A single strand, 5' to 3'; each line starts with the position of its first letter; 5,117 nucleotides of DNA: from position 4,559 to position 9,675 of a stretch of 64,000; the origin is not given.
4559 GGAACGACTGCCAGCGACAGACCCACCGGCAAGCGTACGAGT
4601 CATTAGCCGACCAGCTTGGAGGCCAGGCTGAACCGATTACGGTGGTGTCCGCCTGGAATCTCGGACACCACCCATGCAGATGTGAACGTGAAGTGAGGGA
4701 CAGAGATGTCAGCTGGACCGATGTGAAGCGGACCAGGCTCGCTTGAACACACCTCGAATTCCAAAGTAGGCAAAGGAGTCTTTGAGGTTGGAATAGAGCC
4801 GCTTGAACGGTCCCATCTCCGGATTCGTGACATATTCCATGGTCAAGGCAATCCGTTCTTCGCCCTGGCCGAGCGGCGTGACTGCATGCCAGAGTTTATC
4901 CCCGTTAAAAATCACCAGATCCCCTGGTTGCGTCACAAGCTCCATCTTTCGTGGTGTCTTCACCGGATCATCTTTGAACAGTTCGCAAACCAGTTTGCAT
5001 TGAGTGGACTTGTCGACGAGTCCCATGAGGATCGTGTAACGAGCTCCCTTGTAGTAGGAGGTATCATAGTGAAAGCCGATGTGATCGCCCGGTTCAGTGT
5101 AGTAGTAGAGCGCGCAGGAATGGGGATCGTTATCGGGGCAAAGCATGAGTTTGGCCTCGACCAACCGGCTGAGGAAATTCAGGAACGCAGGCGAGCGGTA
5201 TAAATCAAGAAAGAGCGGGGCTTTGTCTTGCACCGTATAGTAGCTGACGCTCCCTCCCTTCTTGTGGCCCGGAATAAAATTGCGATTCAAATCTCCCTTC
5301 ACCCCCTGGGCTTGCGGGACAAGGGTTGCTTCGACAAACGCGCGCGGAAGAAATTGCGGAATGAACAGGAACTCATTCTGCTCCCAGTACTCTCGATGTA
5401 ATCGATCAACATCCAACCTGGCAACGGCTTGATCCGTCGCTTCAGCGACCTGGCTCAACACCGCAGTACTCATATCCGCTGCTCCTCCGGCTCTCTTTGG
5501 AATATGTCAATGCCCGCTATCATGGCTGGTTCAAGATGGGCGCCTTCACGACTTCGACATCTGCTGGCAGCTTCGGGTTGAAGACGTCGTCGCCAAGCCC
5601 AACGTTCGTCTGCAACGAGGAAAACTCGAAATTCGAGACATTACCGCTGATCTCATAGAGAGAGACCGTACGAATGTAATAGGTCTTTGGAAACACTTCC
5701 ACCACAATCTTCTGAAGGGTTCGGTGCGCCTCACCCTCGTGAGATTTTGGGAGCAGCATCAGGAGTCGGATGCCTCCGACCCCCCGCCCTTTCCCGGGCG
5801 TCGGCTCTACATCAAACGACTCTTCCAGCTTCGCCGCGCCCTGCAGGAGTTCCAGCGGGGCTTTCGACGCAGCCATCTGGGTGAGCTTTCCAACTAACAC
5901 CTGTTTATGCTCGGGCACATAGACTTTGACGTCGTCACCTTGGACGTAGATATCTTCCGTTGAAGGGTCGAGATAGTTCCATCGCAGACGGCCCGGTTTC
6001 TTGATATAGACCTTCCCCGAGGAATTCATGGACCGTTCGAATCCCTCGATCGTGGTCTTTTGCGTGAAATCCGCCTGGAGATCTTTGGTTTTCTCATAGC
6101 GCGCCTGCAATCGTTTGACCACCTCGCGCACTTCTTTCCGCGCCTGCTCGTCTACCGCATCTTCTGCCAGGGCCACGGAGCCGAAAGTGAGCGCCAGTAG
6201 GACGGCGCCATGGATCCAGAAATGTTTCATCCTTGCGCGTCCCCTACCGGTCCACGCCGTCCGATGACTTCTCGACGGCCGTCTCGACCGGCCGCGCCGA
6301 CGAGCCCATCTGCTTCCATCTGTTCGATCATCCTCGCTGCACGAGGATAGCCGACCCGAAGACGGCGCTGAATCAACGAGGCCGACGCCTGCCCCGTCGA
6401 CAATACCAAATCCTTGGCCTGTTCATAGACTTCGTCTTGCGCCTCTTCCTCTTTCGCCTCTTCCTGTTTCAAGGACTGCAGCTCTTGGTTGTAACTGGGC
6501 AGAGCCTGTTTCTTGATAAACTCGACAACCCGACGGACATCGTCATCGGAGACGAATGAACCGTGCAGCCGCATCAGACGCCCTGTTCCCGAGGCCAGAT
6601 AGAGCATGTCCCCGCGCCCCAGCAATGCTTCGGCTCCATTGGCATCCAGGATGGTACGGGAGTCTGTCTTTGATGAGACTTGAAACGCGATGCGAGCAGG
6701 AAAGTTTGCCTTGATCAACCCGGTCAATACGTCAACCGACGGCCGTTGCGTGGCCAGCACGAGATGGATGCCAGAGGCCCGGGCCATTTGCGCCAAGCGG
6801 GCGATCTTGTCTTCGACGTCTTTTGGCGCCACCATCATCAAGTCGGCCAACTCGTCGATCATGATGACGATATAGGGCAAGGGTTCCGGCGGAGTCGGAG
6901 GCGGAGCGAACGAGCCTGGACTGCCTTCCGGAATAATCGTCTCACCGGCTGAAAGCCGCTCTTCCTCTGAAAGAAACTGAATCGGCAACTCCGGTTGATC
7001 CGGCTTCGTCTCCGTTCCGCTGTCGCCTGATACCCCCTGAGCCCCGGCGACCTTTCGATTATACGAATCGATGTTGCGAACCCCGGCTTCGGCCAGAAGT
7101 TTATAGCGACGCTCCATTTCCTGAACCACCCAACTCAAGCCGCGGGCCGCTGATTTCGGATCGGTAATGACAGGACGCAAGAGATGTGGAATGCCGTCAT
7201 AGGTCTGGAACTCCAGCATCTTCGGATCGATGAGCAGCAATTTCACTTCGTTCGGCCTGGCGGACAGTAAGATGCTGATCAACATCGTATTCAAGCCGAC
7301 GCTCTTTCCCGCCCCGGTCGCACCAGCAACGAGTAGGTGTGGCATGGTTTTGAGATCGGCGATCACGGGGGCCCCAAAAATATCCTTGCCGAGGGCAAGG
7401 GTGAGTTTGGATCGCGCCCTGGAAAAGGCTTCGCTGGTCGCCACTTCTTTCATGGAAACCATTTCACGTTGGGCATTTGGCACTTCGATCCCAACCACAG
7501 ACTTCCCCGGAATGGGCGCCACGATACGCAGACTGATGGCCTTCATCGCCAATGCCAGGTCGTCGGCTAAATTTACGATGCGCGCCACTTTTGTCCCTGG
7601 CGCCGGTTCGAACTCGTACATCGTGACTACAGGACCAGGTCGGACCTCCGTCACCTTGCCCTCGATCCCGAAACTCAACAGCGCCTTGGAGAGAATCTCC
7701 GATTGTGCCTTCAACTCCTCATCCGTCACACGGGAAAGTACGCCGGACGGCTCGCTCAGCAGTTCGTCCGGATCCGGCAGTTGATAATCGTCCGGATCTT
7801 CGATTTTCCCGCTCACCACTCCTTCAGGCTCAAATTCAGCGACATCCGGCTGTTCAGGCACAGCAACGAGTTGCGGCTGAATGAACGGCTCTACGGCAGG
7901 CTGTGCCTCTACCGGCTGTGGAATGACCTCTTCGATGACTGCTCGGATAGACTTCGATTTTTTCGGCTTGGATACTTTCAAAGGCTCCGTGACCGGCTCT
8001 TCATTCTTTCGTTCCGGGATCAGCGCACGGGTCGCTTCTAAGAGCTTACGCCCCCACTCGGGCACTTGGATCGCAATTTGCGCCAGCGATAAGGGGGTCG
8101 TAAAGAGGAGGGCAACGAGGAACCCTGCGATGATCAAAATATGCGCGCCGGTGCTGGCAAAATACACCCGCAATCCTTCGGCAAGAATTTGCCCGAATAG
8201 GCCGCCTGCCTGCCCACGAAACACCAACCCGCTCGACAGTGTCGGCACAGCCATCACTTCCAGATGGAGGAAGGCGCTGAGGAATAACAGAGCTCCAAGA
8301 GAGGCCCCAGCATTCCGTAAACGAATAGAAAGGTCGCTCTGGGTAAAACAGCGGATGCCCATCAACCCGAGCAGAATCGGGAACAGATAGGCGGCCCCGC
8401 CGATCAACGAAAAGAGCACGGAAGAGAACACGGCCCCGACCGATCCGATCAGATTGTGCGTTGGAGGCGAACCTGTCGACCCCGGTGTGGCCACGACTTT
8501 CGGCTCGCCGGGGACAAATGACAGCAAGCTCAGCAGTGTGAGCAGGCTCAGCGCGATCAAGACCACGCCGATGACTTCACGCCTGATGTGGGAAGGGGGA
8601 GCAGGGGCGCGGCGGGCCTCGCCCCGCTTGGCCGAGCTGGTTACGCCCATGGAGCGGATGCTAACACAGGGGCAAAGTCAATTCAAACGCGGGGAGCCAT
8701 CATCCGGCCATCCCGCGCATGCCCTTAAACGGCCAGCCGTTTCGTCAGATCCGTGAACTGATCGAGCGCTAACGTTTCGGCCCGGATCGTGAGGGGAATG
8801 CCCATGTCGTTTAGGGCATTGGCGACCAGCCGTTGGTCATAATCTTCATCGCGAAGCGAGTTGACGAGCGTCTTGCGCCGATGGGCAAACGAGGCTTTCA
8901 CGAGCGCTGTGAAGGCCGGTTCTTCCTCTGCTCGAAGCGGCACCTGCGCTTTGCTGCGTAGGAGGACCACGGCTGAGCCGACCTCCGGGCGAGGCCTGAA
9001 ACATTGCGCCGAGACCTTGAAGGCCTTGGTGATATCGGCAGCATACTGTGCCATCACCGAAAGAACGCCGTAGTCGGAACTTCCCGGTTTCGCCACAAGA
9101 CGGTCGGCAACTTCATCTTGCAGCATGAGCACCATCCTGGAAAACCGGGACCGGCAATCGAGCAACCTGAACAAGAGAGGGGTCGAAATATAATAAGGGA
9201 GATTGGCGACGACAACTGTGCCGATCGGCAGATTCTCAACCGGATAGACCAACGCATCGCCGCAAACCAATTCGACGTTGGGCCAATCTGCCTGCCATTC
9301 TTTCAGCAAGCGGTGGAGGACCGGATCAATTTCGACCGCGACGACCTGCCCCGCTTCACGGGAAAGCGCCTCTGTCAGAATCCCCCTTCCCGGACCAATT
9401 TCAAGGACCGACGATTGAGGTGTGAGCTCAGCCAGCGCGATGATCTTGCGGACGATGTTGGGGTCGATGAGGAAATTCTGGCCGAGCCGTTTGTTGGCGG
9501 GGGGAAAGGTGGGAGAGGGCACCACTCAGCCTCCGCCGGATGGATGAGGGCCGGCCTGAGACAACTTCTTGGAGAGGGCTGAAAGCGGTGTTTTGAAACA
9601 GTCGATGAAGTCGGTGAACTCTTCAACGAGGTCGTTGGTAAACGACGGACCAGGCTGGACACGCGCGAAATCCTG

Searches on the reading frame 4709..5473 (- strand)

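Call 49: search_protein_families(library=pfam, proteins=[window:4709-5473:-], max_evalue=0.00001)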
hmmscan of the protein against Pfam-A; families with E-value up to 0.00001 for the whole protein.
window:4709-5473:- (254 aa): 1 family
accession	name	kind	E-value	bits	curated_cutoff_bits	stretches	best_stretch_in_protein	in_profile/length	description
PF23169.1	HalD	-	3.8e-09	36.7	26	0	70-138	59-126/228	Halogenase D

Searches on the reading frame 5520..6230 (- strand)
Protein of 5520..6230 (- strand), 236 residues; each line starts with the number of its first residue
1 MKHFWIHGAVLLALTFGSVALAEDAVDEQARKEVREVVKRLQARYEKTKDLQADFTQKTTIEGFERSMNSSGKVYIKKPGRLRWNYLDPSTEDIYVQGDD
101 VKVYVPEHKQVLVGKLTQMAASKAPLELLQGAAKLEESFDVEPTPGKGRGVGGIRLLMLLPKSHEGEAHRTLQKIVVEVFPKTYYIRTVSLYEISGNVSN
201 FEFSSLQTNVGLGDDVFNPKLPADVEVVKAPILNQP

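Call 49: search_protein_families(library=pfam, proteins=[window:5520-6230:-], max_evalue=0.00001)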
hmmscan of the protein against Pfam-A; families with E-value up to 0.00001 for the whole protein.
window:5520-6230:- (236 aa): 1 family
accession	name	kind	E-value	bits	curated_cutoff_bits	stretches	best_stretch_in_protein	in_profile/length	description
PF03548.22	LolA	-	3e-25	89.3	23.6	1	47-219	2-164/165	Outer membrane lipoprotein carrier protein LolA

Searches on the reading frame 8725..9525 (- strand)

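Call 6: search_protein_families(library=ncbifam, proteins=[window:8725-9525:-], max_evalue=0.001)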
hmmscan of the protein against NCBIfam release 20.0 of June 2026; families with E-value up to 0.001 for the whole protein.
window:8725-9525:- (266 aa): 28 families (the best 25 are shown)
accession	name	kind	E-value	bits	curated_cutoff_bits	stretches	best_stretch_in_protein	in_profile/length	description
TIGR00755.1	ksgA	equivalog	6e-78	261.7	171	1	10-263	3-255/256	16S rRNA (adenine(1518)-N(6)/adenine(1519)-N(6))-dimethyltransferase RsmA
NF000499.2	Erm23S_rRNA_broad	equivalog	2.4e-49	167.9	212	1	14-261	1-241/244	23S ribosomal RNA methyltransferase Erm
NF011486.0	PRK14896.1-1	equivalog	8.1e-41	139.9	450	1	11-229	23-238/284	16S ribosomal RNA methyltransferase A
NF000337.1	erm_SHROVE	exception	7.5e-31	107.3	320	1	12-240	4-226/248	ErmE/ErmH/ErmO/ErmR family 23S rRNA (adenine(2058)-N(6))-methyltransferase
NF042988.1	Erm46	exception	1.5e-23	83.4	503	1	5-222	2-210/255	23S rRNA (adenine(2058)-N(6))-methyltransferase Erm(46)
NF012218.0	erm_38_23S_MT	exception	1.3e-21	77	800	1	12-224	9-220/386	23S rRNA (adenine(2058)-N(6))-methyltransferase Erm(38)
NF042938.1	Erm55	exception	3.9e-18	65.5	525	1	5-221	2-209/270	23S rRNA (adenine(2058)-N(6))-methyltransferase Erm(55)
NF011489.0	PRK14896.1-5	equivalog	5.8e-18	65.3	236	1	13-223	2-183/217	16S ribosomal RNA methyltransferase A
NF012223.0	erm_F_23S_MT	exception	2.6e-17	63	575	1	14-192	11-185/266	23S rRNA (adenine(2058)-N(6))-methyltransferase Erm(F)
NF000024.1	ErmS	exception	2.3e-16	60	675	1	10-226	59-272/319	23S rRNA (adenine(2058)-N(6))-methyltransferase Erm(S)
NF012220.1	erm_B_23S_MT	exception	4.5e-15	55.9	525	1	11-196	4-183/245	23S rRNA (adenine(2058)-N(6))-methyltransferase Erm(B)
NF000047.1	ErmV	exception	1.5e-14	54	500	1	12-239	9-232/259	23S rRNA (adenine(2058)-N(6))-methyltransferase Erm(V)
NF012222.1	erm_A_23S_MT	exception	1.7e-14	53.9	475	1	11-193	5-180/243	23S rRNA (adenine(2058)-N(6))-methyltransferase Erm(A)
NF000077.1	Erm42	exception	1.8e-14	53.7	600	1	14-183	18-183/303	23S rRNA (adenine(2058)-N(6))-methyltransferase Erm(42)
NF000412.1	Erm43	exception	2.2e-13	50.3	500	1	12-210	6-196/243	23S rRNA (adenine(2058)-N(6))-methyltransferase Erm(43)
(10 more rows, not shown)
